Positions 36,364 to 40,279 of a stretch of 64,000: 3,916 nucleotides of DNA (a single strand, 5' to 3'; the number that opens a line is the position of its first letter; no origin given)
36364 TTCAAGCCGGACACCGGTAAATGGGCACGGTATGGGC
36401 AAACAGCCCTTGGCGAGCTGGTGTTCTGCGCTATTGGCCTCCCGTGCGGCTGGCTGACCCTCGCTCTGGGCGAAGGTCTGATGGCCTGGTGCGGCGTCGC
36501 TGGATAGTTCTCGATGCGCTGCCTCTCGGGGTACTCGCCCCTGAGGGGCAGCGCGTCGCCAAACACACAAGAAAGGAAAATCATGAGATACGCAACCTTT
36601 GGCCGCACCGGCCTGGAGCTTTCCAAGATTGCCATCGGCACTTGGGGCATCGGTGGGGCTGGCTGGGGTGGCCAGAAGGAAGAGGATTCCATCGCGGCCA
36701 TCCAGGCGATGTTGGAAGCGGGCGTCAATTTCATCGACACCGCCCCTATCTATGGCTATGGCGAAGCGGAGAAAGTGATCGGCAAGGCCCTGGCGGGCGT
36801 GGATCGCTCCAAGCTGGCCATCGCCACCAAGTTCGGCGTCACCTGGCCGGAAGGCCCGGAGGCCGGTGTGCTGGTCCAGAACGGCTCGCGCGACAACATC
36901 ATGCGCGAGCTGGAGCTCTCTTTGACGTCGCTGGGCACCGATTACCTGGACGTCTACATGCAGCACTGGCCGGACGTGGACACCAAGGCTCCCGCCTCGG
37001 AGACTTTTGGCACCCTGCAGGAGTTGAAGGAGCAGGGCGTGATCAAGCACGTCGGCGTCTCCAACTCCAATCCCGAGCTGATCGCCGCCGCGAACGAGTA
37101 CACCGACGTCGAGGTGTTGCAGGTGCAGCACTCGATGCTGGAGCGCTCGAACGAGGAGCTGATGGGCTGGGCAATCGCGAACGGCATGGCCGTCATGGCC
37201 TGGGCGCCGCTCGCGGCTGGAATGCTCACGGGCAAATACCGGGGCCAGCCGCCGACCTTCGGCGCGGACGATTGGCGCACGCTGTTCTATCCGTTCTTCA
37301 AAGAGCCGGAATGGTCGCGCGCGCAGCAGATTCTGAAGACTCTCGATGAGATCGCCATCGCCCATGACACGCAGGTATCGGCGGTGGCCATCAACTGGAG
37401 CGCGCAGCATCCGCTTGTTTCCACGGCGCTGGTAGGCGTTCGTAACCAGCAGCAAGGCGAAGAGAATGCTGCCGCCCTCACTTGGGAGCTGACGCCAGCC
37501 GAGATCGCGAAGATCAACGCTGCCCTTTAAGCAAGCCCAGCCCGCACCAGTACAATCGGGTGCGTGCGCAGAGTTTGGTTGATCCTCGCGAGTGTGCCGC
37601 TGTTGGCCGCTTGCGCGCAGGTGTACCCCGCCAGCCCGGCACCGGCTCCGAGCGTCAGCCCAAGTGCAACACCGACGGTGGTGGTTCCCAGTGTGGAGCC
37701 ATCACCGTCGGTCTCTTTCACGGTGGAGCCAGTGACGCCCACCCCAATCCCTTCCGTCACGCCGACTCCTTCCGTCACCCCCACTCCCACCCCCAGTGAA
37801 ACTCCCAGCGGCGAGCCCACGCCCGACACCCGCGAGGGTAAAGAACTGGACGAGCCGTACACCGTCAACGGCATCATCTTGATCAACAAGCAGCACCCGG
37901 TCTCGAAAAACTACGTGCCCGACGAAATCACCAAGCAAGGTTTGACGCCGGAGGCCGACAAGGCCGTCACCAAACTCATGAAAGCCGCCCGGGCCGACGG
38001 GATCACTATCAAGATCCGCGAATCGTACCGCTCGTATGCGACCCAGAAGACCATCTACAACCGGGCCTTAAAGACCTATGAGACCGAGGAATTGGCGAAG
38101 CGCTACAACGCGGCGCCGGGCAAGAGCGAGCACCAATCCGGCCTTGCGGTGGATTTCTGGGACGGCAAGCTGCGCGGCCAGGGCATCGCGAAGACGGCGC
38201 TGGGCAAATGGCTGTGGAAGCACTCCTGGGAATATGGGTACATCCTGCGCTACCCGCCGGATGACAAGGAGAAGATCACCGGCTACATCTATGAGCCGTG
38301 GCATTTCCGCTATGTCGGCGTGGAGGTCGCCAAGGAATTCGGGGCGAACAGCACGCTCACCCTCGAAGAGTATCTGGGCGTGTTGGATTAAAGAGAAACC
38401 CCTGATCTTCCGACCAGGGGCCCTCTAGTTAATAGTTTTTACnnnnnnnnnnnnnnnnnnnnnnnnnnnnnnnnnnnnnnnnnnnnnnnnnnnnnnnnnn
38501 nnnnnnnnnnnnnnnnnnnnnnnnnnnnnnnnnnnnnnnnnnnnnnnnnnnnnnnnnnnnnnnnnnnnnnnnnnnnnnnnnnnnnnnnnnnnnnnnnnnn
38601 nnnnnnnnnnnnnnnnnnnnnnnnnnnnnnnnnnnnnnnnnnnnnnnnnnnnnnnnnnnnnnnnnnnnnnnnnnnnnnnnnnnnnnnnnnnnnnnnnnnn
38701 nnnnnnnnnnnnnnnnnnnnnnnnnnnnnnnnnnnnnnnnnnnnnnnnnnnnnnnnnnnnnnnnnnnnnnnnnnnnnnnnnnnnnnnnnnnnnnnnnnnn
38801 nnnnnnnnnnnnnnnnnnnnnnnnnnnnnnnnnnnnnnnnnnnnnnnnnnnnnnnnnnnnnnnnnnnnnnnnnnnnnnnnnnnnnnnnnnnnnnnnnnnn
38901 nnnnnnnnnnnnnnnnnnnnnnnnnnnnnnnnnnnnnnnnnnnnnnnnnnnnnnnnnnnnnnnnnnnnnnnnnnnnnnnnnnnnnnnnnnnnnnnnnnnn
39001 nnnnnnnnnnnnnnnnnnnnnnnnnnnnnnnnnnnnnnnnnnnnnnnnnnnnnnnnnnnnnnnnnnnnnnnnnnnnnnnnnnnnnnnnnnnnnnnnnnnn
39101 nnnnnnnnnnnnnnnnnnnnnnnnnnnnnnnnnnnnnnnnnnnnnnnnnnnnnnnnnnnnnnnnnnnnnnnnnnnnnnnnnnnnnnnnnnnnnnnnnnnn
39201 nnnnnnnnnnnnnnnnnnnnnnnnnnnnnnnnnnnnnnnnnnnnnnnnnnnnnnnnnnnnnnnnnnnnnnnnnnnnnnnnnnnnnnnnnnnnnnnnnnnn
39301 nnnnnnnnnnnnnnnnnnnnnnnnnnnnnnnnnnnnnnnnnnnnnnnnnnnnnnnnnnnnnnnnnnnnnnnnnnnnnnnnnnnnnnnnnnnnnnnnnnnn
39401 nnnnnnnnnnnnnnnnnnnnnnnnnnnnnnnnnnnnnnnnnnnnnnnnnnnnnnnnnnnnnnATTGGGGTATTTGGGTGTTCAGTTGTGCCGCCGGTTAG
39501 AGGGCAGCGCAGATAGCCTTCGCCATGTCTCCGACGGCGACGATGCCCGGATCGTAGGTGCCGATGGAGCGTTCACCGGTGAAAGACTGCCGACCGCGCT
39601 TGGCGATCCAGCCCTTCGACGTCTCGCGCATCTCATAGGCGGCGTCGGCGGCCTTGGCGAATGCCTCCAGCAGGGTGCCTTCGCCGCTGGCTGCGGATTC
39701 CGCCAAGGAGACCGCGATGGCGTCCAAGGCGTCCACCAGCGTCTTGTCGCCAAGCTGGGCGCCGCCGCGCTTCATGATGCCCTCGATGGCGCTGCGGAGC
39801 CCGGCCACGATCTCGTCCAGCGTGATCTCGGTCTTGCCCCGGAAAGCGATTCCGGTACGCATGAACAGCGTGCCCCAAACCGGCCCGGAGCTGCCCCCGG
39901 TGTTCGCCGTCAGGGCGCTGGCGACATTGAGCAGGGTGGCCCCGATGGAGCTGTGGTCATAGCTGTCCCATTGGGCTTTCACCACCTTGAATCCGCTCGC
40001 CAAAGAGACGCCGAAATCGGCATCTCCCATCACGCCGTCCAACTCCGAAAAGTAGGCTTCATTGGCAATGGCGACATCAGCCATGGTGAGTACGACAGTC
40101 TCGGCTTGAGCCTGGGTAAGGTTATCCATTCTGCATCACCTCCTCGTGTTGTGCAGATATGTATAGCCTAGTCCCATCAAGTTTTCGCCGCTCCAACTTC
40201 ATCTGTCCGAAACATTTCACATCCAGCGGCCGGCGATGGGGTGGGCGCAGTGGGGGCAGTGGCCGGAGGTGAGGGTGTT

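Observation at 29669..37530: Lower-GC carbohydrate island: RpiB - split transketolase - DeoC-like aldolase - HAD phosphatase - FGGY kinase - membrane protein - AKR, divergent from GntR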

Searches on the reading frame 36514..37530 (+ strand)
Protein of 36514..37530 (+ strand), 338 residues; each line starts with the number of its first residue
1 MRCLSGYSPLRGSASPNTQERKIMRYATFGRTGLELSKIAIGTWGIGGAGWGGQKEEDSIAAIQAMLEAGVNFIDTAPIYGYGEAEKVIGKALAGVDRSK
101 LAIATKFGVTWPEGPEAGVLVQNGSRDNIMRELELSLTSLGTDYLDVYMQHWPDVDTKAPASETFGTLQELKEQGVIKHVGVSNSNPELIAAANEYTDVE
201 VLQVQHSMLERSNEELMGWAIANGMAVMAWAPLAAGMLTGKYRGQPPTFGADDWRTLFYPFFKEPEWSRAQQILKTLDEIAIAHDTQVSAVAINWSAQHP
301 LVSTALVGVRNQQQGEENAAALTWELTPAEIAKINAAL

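Call 3: search_protein_families(library=pfam, proteins=[window:36514-37530:+])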
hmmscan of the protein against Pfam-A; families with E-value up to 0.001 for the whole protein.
window:36514-37530:+ (338 aa): 1 family
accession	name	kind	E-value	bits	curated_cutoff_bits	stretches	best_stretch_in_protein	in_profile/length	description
PF00248.27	Aldo_ket_red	-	2.2e-71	240.7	24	1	38-337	1-289/291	Aldo/keto reductase family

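Call 4: search_protein_families(library=ncbifam, proteins=[window:36514-37530:+])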
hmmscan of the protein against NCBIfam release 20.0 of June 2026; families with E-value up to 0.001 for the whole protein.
window:36514-37530:+ (338 aa): 7 families
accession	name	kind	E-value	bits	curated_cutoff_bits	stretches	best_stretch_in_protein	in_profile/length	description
NF049922.1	MethglyxlRedYdjG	equivalog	5.2e-58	196.6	550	1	24-334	1-317/326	NADH-dependent methylglyoxal reductase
TIGR01293.1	Kv_beta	subfamily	9.5e-27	93.9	365.4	1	24-334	1-315/319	voltage-dependent potassium channel subunit beta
NF007695.0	PRK10376.1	subfamily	1.1e-25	90.3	280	1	24-234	5-216/290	oxidoreductase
NF007912.0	PRK10625.1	equivalog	3.5e-25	89.1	415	1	24-336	1-336/346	NADP(H)-dependent aldo-keto reductase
NF007388.0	PRK09912.1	subfamily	2e-22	79.5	448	1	18-334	7-328/346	L-glyceraldehyde 3-phosphate reductase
NF008377.0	PRK11172.1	equivalog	2e-20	73.1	327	1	55-237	14-185/267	2,5-didehydrogluconate reductase DkgB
NF008598.0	PRK11565.1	equivalog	1.1e-18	67.3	425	1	50-236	22-192/275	2,5-didehydrogluconate reductase DkgA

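Call 15: search_solved_structures(query=window:36514-37530:+, max_evalue=1e-20)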
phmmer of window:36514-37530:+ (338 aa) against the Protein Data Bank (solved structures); distinct sequences matched with E-value up to 1e-20: 40.
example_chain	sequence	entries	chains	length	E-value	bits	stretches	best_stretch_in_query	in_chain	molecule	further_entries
1pz1_A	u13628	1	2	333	5.4e-50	173.8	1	24-336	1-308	General stress protein 69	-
3n2t_A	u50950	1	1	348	3.1e-46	161.4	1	35-331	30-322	Putative oxidoreductase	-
4xk2_A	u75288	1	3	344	2.2e-40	142.2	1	25-337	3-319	Aldo/keto reductase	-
9wk1_D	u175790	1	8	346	2.4e-34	122.3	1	24-317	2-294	DON 3-epimerase chain D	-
1pyf_A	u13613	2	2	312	1.3e-32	116.6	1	24-327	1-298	IolS protein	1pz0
3uyi_A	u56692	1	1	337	2.7e-32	115.6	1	28-336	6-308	Perakine reductase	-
3v0u_A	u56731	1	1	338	5.2e-32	114.7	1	28-336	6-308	Perakine reductase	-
3v0s_A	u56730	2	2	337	5.6e-32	114.6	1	28-336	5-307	Perakine reductase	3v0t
6kik_A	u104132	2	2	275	5.1e-30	108.1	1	24-243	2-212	Oxidoreductase, aldo/keto reductase family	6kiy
5dan_A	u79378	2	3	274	6.6e-30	107.8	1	24-243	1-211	2,5-diketo-D-gluconic acid reductase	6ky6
8jwk_A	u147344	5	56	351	6.9e-29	104.4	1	23-321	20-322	Aldo/keto reductase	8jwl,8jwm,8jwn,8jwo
8xr2_A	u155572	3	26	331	1.6e-28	103.2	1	24-321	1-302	Aldo/keto reductase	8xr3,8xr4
7utf_A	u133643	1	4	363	1.7e-28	103.1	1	25-336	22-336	Putative oxidoreductase, aryl-alcohol dehydrogenase like protein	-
8hw0_A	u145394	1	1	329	2e-28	102.9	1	24-335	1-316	NADPH-dependent aldo/keto reductase AKR6D1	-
8hnq_A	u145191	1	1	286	3e-27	99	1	34-241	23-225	NADPH-dependent aldo/keto reductase AKR13B2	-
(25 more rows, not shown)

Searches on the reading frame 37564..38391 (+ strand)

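Call 3: search_protein_families(library=pfam, proteins=[window:37564-38391:+])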
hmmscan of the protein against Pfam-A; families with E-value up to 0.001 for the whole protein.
window:37564-38391:+ (275 aa): 1 family
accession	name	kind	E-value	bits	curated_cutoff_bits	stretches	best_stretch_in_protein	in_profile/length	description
PF02557.22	VanY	-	3.3e-36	124.4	25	1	126-252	3-131/132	D-alanyl-D-alanine carboxypeptidase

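Call 4: search_protein_families(library=ncbifam, proteins=[window:37564-38391:+])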
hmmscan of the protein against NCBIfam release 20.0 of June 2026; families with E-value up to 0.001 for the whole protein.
window:37564-38391:+ (275 aa): 5 families
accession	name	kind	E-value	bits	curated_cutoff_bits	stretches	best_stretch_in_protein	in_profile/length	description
NF041194.1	LD_carboxy_LdcB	exception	2.3e-37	128.7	275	1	102-273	15-175/180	LD-carboxypeptidase LdcB/DacB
NF000380.1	vanXY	equivalog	2.8e-29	101.9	250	1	106-271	4-176/179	D,D-carboxypeptidase/D,D-dipeptidase VanXY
NF000472.1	vanY_AFMPt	exception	6.7e-24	84.5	425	1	131-274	102-232/283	VanY-A/VanY-F/VanY-M family D-Ala-D-Ala carboxypeptidase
NF000473.1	vanY_BG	exception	7.2e-24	84.6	400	1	104-271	101-271/274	VanY-B/VanY-G family D-Ala-D-Ala carboxypeptidase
NF000149.1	vanXY_G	exception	1.1e-19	70.6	500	1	97-271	11-190/254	D-Ala-D-Ala dipeptidase/D-Ala-D-Ala carboxypeptidase VanXY-G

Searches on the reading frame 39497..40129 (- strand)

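Call 63: search_protein_families(library=pfam, proteins=[window:39497-40129:-], max_evalue=0.0001)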
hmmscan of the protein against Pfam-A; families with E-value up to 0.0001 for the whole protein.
window:39497-40129:- (210 aa): 1 family
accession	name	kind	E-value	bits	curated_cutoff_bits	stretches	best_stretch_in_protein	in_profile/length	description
PF02734.22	Dak2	-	2.4e-37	129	27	1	34-206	2-172/174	DAK2 domain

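Call 66: search_protein_families(library=ncbifam, proteins=[window:39497-40129:-], max_evalue=0.00001)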
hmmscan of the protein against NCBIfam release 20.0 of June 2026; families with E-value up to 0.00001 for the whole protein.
window:39497-40129:- (210 aa): 3 families
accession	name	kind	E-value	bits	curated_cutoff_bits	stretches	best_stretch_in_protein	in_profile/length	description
NF011049.0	PRK14479.1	subfamily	4.9e-45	154.1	492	1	4-207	359-563/568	dihydroxyacetone kinase family protein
TIGR02365.1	dha_L_ycgS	equivalog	5.7e-45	153.4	138.3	1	12-207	4-195/196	dihydroxyacetone kinase subunit DhaL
TIGR02361.1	dak_ATP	equivalog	9.1e-22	77.4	574.95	1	7-206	383-582/583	glycerone kinase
